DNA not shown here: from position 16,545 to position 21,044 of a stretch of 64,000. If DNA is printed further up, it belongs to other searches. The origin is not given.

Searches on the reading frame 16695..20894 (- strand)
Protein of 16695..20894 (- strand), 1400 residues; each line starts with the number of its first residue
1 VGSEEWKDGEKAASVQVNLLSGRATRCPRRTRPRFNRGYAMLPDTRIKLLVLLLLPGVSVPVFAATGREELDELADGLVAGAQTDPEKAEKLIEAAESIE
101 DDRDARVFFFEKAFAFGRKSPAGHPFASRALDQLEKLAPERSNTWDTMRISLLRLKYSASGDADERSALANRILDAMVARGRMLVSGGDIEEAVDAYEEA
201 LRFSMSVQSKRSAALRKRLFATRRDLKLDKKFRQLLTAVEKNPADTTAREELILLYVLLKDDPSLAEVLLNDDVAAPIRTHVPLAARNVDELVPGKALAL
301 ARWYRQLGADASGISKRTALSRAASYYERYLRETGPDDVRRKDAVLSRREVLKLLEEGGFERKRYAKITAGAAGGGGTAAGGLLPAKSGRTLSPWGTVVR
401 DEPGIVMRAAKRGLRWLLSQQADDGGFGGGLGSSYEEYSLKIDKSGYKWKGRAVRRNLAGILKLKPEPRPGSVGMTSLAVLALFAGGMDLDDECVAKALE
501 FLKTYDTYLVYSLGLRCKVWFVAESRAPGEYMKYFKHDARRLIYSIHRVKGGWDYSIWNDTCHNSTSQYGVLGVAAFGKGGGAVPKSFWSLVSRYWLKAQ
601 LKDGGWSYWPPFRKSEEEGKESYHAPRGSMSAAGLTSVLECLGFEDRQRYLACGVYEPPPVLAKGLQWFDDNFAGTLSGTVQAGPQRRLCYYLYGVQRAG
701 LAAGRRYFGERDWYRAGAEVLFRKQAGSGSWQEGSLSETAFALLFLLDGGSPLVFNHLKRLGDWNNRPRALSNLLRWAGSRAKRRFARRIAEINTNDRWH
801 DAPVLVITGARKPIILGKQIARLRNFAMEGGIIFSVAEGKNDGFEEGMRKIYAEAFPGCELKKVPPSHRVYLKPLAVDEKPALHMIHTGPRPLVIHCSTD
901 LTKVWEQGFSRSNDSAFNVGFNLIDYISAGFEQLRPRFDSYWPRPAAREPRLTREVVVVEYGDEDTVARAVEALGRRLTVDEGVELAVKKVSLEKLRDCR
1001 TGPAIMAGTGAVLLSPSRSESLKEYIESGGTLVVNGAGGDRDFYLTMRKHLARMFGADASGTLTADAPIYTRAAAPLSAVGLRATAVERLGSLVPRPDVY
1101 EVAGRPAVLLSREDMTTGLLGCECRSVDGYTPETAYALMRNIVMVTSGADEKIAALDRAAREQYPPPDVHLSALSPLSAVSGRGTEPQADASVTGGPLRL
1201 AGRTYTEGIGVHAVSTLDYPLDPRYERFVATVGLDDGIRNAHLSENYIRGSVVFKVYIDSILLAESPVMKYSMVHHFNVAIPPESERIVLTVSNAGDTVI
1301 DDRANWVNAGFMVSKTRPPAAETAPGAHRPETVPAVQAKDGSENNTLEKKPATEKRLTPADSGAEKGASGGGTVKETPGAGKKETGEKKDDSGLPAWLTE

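Call 38: search_protein_families(library=pfam, proteins=[window:16695-20894:-], max_evalue=0.001)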
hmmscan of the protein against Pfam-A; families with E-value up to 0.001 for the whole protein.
window:16695-20894:- (1400 aa): 2 families
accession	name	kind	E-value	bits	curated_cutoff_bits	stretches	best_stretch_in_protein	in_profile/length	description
PF08305.17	NPCBM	-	1.5e-27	96.7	23.9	1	1169-1311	3-136/137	NPCBM/NEW2 domain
PF13709.12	DUF4159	-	3.7e-21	76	25.9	2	762-926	10-200/202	Domain of unknown function (DUF4159)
